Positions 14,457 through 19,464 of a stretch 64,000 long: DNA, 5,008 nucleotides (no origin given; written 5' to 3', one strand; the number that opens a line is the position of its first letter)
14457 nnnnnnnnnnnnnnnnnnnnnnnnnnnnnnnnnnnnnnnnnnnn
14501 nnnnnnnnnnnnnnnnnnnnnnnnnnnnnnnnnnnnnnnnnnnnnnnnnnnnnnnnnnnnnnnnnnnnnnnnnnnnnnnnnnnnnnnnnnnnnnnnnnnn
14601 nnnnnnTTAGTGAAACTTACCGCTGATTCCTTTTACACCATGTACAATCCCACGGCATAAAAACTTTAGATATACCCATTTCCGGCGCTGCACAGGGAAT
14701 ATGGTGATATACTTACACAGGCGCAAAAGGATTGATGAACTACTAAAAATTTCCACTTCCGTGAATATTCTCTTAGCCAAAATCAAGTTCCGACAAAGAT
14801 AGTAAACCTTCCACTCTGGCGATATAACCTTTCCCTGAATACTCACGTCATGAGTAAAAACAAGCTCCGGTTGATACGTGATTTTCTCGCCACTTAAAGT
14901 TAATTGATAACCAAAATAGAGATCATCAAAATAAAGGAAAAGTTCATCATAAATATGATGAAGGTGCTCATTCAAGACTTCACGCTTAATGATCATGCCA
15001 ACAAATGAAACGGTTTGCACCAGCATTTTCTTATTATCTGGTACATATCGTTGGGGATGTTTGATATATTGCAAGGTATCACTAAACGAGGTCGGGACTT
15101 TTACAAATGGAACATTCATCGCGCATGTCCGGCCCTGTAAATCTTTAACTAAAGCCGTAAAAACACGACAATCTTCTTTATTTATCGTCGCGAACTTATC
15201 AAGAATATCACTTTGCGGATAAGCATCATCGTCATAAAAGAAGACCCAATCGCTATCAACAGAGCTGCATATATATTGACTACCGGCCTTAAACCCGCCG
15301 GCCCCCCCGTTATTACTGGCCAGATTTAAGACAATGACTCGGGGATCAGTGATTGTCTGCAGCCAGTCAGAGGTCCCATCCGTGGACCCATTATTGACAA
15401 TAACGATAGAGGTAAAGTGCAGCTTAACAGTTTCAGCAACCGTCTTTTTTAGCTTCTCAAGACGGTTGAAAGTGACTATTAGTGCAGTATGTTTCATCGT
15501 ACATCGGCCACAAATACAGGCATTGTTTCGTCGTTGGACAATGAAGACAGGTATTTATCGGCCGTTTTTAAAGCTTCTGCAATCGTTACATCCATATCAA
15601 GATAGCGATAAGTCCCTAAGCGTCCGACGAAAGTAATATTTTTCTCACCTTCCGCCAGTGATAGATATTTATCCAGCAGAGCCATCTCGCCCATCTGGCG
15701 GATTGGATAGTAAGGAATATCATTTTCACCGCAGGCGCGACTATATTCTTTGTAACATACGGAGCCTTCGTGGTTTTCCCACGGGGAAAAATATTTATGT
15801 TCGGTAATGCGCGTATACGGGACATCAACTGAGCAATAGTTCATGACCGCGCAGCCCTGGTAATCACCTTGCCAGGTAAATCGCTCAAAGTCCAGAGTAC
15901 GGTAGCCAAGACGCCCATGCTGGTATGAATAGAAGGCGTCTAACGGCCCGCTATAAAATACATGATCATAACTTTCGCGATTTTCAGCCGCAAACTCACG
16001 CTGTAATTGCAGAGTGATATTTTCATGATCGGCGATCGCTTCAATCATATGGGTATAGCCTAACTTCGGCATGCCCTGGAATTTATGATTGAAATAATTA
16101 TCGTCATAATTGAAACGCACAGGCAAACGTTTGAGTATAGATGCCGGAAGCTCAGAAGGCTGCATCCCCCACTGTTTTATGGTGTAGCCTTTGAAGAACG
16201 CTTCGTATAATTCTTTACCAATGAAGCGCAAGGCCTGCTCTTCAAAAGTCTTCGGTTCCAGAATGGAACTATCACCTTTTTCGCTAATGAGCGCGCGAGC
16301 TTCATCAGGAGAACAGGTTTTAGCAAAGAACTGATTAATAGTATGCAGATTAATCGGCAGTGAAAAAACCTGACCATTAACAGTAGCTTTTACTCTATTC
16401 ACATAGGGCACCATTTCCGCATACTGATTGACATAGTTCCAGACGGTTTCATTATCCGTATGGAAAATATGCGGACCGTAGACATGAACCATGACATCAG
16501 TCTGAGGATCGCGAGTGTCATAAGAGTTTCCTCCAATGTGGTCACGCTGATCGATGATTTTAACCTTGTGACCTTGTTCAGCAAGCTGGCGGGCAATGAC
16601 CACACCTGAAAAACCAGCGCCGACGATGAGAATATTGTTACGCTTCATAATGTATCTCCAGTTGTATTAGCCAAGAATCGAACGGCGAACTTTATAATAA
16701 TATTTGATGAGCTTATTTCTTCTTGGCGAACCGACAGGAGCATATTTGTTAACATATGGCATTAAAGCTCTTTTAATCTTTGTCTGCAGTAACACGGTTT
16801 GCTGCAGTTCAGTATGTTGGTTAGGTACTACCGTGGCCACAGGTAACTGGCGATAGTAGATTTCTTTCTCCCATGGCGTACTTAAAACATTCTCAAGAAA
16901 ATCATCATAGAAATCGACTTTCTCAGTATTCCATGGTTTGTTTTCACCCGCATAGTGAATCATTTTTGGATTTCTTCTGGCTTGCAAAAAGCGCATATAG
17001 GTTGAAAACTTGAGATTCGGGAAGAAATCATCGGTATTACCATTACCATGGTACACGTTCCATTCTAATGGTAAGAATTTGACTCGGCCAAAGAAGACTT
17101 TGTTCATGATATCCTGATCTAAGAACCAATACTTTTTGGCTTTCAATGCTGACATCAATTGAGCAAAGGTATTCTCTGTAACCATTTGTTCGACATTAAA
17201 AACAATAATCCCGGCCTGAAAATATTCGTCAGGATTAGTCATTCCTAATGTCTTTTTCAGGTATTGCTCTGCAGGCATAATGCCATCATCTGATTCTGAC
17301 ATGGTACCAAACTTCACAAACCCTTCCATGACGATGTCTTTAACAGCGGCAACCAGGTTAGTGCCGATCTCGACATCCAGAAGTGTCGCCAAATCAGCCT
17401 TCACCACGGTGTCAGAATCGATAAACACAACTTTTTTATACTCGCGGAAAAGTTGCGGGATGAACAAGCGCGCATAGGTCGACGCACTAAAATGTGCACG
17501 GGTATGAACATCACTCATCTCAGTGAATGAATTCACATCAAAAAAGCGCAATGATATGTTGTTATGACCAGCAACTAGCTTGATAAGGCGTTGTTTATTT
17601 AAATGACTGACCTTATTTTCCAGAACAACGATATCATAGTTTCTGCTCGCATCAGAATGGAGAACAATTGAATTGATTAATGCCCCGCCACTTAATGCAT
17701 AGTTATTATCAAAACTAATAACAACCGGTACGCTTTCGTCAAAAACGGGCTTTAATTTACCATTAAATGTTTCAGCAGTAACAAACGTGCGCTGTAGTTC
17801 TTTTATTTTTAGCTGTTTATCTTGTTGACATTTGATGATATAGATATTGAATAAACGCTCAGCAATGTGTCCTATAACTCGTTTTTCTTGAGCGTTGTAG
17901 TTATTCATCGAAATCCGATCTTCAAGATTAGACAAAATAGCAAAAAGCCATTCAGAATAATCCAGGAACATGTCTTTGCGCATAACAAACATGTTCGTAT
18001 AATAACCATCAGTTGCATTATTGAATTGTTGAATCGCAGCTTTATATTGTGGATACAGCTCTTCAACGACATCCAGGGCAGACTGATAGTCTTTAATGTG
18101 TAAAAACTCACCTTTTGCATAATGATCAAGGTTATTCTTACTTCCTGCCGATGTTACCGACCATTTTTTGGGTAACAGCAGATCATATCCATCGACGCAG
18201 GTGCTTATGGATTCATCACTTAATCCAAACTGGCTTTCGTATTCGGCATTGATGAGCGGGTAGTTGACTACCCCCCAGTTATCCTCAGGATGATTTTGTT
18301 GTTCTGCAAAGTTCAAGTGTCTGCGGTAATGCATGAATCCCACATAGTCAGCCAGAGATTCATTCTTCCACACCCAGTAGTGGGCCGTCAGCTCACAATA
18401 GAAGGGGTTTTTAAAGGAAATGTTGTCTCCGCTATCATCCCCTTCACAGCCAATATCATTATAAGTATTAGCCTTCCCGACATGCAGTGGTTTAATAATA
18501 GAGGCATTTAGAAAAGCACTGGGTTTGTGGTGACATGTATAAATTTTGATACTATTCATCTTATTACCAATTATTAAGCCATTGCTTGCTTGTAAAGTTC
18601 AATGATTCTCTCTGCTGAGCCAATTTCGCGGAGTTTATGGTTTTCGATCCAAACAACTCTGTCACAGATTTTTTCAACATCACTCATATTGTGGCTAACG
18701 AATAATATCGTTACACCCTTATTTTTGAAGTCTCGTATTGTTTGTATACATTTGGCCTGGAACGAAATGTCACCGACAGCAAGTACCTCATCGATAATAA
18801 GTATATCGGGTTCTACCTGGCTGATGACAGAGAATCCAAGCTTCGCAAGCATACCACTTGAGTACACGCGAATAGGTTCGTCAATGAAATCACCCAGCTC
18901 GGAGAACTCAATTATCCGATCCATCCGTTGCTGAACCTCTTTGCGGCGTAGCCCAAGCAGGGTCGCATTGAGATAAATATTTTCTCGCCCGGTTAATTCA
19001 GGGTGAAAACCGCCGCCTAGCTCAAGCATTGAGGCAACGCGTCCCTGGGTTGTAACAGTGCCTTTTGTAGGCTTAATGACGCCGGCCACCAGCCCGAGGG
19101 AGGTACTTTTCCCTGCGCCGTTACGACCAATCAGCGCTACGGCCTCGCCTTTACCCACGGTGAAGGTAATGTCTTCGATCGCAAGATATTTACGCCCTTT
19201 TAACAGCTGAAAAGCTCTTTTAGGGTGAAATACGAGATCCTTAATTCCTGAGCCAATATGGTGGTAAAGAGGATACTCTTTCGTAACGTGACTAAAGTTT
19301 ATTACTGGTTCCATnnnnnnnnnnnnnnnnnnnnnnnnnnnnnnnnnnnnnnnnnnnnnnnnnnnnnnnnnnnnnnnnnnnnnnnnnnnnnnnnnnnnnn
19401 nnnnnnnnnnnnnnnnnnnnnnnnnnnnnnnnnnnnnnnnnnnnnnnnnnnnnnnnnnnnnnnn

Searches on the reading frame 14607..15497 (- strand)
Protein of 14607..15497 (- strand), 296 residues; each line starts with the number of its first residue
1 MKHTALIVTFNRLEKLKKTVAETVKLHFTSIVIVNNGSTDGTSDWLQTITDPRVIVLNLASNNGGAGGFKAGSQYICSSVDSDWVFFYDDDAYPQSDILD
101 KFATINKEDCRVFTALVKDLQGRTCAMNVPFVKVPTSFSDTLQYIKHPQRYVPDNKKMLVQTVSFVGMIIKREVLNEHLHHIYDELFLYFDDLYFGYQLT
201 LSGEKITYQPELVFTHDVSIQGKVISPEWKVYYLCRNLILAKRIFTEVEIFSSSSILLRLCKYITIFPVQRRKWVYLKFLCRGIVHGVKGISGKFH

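Call 5: search_protein_families(proteins=[window:14607-15497:-], library=ncbifam)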
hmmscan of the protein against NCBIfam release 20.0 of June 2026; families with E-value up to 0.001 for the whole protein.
window:14607-15497:- (296 aa): 8 families
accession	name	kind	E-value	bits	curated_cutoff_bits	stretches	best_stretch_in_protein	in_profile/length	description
TIGR01556.1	rhamnosyltran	subfamily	9.8e-11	41.4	200.55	1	8-287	1-281/281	rhamnosyltransferase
NF050113.1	gal_furan_GlfT1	equivalog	2e-09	37.2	330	1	4-104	2-103/290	galactofuranosyltransferase GlfT1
NF041875.1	EPS_EpsD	equivalog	3e-09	36.7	370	1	6-109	4-107/325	exopolysaccharide biosynthesis glycosyltransferase EpsD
TIGR03937.1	PgaC_IcaA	equivalog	9.2e-09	34.7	422.3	1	5-211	49-245/407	poly-beta-1,6-N-acetyl-D-glucosamine synthase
NF038302.1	EPS_HpsE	equivalog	6.6e-06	25.3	300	1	13-219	20-225/307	hormogonium polysaccharide biosynthesis glycosyltransferase HpsE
NF047683.1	TeichurnBiosyTuaG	equivalog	0.00024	20.8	400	1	8-116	13-121/252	teichuronic acid biosynthesis protein TuaG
TIGR04195.1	S_glycosyl_SunS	equivalog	0.00055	18.9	350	1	4-106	60-155/421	SunS family peptide S-glycosyltransferase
TIGR03965.1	mycofact_glyco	equivalog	0.00055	18.9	280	0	15-217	88-281/467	mycofactocin biosynthesis glycosyltransferase MftF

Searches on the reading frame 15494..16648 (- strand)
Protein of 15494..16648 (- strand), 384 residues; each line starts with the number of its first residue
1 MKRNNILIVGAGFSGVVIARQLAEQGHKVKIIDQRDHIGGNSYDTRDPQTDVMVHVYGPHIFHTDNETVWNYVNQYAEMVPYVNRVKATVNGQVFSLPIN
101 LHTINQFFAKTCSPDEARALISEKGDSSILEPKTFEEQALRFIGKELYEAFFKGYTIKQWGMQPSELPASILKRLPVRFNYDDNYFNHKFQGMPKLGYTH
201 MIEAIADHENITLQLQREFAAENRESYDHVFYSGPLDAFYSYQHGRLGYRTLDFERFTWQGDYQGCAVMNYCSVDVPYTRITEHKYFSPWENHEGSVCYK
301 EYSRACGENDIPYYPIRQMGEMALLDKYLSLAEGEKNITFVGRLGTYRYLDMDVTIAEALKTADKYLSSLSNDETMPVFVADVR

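Call 5: search_protein_families(proteins=[window:15494-16648:-], library=ncbifam)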
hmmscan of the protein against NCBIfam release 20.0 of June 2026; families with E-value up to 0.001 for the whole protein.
window:15494-16648:- (384 aa): 41 families (the best 25 are shown)
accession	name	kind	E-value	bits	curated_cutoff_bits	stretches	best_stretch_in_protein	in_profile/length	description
TIGR00031.1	UDP-GALP_mutase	equivalog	8.8e-96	321.1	303.75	1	5-367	3-377/378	UDP-galactopyranose mutase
NF005547.0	PRK07208.1-3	equivalog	4e-21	75.3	380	1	3-206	4-214/465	hypothetical protein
NF005548.0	PRK07208.1-4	equivalog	4.3e-19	68.5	389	1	2-170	2-169/488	hypothetical protein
NF005545.0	PRK07208.1-1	equivalog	3.2e-11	42.3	451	1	4-169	8-172/504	hypothetical protein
NF005560.0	PRK07233.1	equivalog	5.2e-11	42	252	1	5-68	2-63/435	hypothetical protein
NF005546.0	PRK07208.1-2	equivalog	7.3e-11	41.3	418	1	133-170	165-202/527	hypothetical protein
TIGR02734.1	crtI_fam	subfamily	6.1e-07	28.5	238.1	1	7-45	2-40/504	phytoene desaturase family protein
NF005549.0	PRK07208.1-5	equivalog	1.1e-06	27.4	587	0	138-169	170-201/534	hypothetical protein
NF009410.0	PRK12771.1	subfamily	1.8e-06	26.8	516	1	5-40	140-175/566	NAD(P)-binding protein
TIGR03467.1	HpnE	equivalog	2.6e-06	27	283.05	1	7-74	2-68/430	hydroxysqualene dehydroxylase HpnE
NF058655.1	CrtID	equivalog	9.2e-06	24.7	640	1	6-43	1-38/478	bifunctional phytoene desaturase/3,4-desaturase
NF045599.1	bili_reduct_long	exception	1.3e-05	23.7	750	1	3-41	381-419/641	bilirubin reductase, long form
TIGR03197.1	MnmC_Cterm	equivalog_domain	2.2e-05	23.7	174.2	1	6-39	2-35/400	FAD-dependent 5-carboxymethylaminomethyl-2-thiouridine(34) oxidoreductase MnmC1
NF009472.0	PRK12834.1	equivalog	3.9e-05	22.3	476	1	3-43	4-46/550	FAD-binding dehydrogenase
NF002480.1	PRK01747.1-1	equivalog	3.9e-05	22.3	540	1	3-38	248-283/645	bifunctional tRNA (5-methylaminomethyl-2-thiouridine)(34)-methyltransferase MnmC2/FAD-dependent 5-carboxymethylaminomethyl-2-thiouridine(34)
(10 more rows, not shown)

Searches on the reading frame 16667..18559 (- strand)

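Call 5: search_protein_families(proteins=[window:16667-18559:-], library=ncbifam)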
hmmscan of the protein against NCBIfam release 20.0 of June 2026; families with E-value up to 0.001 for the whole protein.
window:16667-18559:- (630 aa): 1 family
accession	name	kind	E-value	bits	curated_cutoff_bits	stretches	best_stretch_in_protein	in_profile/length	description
NF011718.0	PRK15171.1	equivalog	1.1e-14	54.3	461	1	275-570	26-300/337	lipopolysaccharide 3-alpha-galactosyltransferase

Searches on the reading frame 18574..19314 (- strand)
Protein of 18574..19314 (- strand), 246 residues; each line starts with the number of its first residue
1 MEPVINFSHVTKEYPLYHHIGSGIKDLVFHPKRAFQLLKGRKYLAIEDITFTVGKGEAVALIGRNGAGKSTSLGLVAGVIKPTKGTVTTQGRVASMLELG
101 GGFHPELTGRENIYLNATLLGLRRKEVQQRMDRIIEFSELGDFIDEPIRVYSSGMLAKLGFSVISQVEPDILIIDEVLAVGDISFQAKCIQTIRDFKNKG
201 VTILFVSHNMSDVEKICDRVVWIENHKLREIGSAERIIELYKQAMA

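Call 5: search_protein_families(proteins=[window:18574-19314:-], library=ncbifam)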
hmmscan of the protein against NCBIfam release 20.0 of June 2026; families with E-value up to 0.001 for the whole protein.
window:18574-19314:- (246 aa): 181 families (the best 25 are shown)
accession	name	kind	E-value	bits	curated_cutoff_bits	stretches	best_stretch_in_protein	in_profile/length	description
NF010065.0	PRK13545.1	equivalog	1.1e-66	225.7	538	1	4-243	4-236/549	teichoic acids export protein ATP-binding subunit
NF010066.0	PRK13546.1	equivalog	9.7e-66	221.8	320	1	4-243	4-236/264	teichoic acids export ABC transporter ATP-binding subunit TagH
NF050108.1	galactan_ABC_ATP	equivalog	2.1e-54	184.3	400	1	45-243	44-242/244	galactan export ABC transporter ATP-binding subunit Wzt/RfbE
TIGR01188.1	drrA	subfamily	2e-34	119.3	312.45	1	42-236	5-210/302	daunorubicin resistance ABC transporter, ATP-binding protein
TIGR04521.1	ECF_ATPase_2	equivalog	4.8e-26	91.5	330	2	110-239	103-234/279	energy-coupling factor transporter ATPase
TIGR03740.1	galliderm_ABC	subfamily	2e-24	86.5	309.75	1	42-230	12-204/223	lantibiotic protection ABC transporter ATP-binding subunit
NF010060.0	PRK13537.1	equivalog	3.8e-24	85.2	521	1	44-238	29-234/314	nodulation factor ABC transporter ATP-binding protein NodI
TIGR04520.1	ECF_ATPase_1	equivalog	5.8e-24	85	315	2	120-239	106-225/269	energy-coupling factor transporter ATPase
NF007739.0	PRK10419.1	subfamily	1.2e-23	84.1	354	2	119-230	119-232/268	nickel ABC transporter ATP-binding protein NikE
NF010156.0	PRK13635.1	equivalog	1.9e-23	83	392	2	120-241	110-231/279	energy-coupling factor ABC transporter ATP-binding protein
TIGR01288.1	nodI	equivalog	2.3e-23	82.6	424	1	44-228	18-213/303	nodulation factor ABC transporter ATP-binding protein NodI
NF010059.0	PRK13536.1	equivalog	4.1e-23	81.7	549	1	45-229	58-253/342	nodulation factor ABC transporter ATP-binding protein NodI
TIGR02769.1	nickel_nikE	equivalog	7.9e-23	81.3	332.55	2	122-230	121-231/265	nickel import ATP-binding protein NikE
TIGR03864.1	PQQ_ABC_ATP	hypoth_equivalog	8.8e-22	77.7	302.25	1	44-239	15-221/236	ABC transporter, ATP-binding subunit, PQQ-dependent alcohol dehydrogenase system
TIGR00968.1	3a0106s01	subfamily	1.5e-21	77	342.75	1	43-239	13-220/237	sulfate ABC transporter ATP-binding protein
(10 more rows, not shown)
